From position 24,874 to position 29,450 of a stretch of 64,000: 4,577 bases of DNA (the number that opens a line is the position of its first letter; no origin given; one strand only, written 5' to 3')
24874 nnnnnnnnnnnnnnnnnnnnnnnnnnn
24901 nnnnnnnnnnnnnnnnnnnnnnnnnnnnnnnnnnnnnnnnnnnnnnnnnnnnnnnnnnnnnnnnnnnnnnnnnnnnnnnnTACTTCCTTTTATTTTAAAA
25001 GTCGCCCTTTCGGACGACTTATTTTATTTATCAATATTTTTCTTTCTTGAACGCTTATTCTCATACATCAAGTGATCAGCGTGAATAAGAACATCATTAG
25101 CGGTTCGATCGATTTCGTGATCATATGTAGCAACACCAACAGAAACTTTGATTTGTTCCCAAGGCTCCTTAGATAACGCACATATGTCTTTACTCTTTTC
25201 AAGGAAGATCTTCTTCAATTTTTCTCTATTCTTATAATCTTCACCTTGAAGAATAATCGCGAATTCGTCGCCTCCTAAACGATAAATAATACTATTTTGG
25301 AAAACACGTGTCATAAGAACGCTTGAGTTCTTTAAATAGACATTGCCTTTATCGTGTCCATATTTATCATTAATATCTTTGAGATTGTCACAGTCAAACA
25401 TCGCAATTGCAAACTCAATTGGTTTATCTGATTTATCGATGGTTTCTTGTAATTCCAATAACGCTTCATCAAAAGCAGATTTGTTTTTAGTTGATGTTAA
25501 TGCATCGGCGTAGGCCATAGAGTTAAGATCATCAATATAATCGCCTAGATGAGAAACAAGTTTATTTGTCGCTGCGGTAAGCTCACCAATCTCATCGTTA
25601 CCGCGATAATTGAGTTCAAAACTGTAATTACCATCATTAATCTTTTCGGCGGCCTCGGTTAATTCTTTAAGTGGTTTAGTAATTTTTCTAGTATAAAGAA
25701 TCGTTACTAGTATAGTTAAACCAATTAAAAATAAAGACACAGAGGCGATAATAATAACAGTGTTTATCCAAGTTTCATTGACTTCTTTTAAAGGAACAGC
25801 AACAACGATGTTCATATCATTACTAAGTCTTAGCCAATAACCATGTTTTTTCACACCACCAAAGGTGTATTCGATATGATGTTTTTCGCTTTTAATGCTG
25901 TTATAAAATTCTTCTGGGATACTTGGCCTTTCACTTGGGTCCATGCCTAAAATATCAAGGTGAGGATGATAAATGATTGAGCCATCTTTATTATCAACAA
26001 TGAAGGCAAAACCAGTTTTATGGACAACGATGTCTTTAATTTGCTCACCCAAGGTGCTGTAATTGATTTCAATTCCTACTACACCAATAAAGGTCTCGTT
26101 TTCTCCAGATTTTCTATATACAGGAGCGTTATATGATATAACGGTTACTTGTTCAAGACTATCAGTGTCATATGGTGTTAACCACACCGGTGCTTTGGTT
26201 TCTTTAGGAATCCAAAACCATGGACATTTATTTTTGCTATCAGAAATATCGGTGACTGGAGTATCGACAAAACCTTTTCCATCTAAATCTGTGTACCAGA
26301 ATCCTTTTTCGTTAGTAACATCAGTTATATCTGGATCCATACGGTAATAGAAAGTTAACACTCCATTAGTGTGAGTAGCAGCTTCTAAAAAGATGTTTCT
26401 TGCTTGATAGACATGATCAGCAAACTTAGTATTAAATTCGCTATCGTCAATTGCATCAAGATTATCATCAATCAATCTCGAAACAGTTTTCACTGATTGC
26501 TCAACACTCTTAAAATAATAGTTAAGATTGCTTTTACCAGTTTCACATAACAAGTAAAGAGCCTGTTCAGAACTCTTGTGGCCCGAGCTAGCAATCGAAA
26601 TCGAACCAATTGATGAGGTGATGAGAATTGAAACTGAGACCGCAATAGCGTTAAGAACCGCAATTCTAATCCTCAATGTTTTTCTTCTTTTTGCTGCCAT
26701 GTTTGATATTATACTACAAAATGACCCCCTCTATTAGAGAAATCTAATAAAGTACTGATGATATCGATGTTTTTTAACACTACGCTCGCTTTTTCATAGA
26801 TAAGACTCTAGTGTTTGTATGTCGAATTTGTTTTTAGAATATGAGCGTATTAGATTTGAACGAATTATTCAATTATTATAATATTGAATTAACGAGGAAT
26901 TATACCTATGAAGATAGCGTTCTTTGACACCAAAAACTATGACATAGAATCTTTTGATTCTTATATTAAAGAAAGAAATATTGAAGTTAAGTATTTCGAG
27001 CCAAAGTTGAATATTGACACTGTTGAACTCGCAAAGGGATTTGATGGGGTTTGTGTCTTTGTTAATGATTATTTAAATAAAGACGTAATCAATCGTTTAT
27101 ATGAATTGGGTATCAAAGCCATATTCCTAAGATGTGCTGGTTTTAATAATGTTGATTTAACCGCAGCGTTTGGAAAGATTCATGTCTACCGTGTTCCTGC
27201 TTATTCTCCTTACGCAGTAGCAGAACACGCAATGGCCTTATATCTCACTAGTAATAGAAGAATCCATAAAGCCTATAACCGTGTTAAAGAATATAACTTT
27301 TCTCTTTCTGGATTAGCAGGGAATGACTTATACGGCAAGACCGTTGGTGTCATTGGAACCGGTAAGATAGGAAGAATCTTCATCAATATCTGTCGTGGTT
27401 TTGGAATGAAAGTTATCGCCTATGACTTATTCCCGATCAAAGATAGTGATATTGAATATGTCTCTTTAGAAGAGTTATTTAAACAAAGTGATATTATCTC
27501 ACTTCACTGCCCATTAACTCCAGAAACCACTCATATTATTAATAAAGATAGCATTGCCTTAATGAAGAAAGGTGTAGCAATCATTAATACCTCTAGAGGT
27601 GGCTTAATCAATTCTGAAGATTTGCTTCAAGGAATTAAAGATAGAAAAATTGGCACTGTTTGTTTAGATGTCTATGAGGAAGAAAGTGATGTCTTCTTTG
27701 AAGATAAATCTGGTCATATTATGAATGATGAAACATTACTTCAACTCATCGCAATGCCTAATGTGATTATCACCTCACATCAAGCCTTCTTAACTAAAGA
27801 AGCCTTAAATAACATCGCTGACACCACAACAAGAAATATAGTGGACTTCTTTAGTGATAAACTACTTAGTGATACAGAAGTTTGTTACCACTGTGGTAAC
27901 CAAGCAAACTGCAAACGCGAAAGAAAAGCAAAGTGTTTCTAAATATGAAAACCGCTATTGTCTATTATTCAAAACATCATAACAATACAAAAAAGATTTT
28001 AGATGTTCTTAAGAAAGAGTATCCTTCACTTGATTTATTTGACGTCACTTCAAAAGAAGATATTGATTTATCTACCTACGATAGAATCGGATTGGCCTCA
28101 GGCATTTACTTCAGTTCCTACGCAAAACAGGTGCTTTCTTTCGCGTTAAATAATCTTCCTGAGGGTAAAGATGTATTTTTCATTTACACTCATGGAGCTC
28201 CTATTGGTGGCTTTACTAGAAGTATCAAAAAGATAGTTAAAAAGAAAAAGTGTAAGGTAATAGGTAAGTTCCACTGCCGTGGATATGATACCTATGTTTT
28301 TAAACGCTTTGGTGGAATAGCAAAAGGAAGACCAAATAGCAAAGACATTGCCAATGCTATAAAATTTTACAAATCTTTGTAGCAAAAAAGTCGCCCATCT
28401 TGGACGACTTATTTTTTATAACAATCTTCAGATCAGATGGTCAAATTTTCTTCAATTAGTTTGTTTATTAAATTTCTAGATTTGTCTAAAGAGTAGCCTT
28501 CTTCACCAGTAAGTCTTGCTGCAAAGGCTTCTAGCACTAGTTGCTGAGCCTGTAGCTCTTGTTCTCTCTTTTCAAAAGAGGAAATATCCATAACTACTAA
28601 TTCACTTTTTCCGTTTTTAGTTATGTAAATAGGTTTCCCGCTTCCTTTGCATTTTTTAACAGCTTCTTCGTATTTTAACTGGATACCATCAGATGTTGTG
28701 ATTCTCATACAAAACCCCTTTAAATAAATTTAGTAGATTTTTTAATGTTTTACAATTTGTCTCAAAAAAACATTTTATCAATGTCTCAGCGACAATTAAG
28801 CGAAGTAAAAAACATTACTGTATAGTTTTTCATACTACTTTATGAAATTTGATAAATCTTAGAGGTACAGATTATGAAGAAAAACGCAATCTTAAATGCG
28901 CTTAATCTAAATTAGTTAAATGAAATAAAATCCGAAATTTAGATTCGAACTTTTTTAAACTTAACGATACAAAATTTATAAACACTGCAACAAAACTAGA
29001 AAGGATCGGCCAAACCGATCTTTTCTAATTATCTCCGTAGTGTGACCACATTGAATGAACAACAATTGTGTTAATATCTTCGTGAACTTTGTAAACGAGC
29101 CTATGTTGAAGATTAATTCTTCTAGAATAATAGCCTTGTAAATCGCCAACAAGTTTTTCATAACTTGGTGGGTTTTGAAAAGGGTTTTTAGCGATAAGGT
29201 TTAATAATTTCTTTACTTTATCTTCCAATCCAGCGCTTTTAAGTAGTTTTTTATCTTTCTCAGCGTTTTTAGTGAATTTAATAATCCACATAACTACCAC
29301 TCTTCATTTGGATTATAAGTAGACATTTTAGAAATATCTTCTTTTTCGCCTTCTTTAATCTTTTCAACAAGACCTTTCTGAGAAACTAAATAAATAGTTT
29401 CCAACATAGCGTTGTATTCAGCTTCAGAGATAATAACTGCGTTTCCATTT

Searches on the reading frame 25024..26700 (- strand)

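Call 50: search_protein_families(library=pfam, proteins=[window:25024-26700:-], max_evalue=0.001)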
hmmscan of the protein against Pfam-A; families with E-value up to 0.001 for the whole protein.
window:25024-26700:- (558 aa): 5 families
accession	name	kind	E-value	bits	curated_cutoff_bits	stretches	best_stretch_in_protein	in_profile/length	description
PF00990.26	GGDEF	-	1.5e-25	90.3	23.8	1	396-554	1-160/161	Diguanylate cyclase, GGDEF domain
PF02743.24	dCache_1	-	7e-16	58.9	45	1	53-252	16-192/240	Cache domain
PF00672.30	HAMP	-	2.8e-09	37.6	25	1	336-377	2-43/53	HAMP domain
PF22673.2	MCP-like_PDC_1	-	2.3e-06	28.4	27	1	135-218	34-112/113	Methyl-accepting chemotaxis protein-like, first PDC sensor domain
PF17201.10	Cache_3-Cache_2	-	0.00016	21.5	27.7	1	204-252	174-227/299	Cache 3/Cache 2 fusion domain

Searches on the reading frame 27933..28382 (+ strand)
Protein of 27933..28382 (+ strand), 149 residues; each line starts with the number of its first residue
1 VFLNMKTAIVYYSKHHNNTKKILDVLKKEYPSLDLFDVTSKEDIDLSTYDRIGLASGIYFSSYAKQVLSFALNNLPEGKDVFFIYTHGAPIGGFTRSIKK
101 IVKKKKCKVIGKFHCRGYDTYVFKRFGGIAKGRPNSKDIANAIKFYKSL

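Call 50: search_protein_families(library=pfam, proteins=[window:27933-28382:+], max_evalue=0.001)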
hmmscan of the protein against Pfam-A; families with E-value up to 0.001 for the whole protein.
window:27933-28382:+ (149 aa): 2 families
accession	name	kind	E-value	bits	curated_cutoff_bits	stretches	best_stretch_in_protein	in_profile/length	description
PF12724.12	Flavodoxin_5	-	3.2e-08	34.4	27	1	9-75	1-73/145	Flavodoxin domain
PF12641.12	Flavodoxin_3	-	0.00049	20.4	27.5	0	10-118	2-112/160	Flavodoxin domain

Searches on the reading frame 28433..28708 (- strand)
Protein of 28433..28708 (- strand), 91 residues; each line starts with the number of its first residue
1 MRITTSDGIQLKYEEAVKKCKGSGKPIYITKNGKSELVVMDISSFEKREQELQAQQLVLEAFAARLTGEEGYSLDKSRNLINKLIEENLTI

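Call 73: search_protein_families(library=pfam, proteins=[window:28433-28708:-], max_evalue=0.01)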
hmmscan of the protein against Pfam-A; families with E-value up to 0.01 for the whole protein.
window:28433-28708:- (91 aa): 1 family
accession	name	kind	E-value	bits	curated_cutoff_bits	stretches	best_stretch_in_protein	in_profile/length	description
PF02604.26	PhdYeFM_antitox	-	3.7e-07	30.3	29.8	1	12-63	12-63/74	Antitoxin Phd_YefM, type II toxin-antitoxin system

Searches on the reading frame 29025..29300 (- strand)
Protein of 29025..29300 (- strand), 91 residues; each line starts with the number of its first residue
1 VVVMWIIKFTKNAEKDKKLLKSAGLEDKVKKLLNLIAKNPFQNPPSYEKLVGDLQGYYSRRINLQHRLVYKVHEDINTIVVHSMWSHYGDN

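Call 73: search_protein_families(library=pfam, proteins=[window:29025-29300:-], max_evalue=0.01)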
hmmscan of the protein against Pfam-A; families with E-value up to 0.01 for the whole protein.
window:29025-29300:- (91 aa): 4 families
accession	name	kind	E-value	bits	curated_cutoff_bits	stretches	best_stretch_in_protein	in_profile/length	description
PF06769.20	YoeB_toxin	-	2.6e-12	47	27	1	25-88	19-80/80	YoeB-like toxin of bacterial type II toxin-antitoxin system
PF05016.21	ParE_toxin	-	3.2e-06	28.1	23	1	7-81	1-80/89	ParE toxin of type II toxin-antitoxin system, parDE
PF05015.19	HigB-like_toxin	-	0.0045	17.9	27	1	26-74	26-80/91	RelE-like toxin of type II toxin-antitoxin system HigB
PF15781.12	ParE-like_toxin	-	0.0092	16.4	28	0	15-87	9-79/87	ParE-like toxin of type II bacterial toxin-antitoxin system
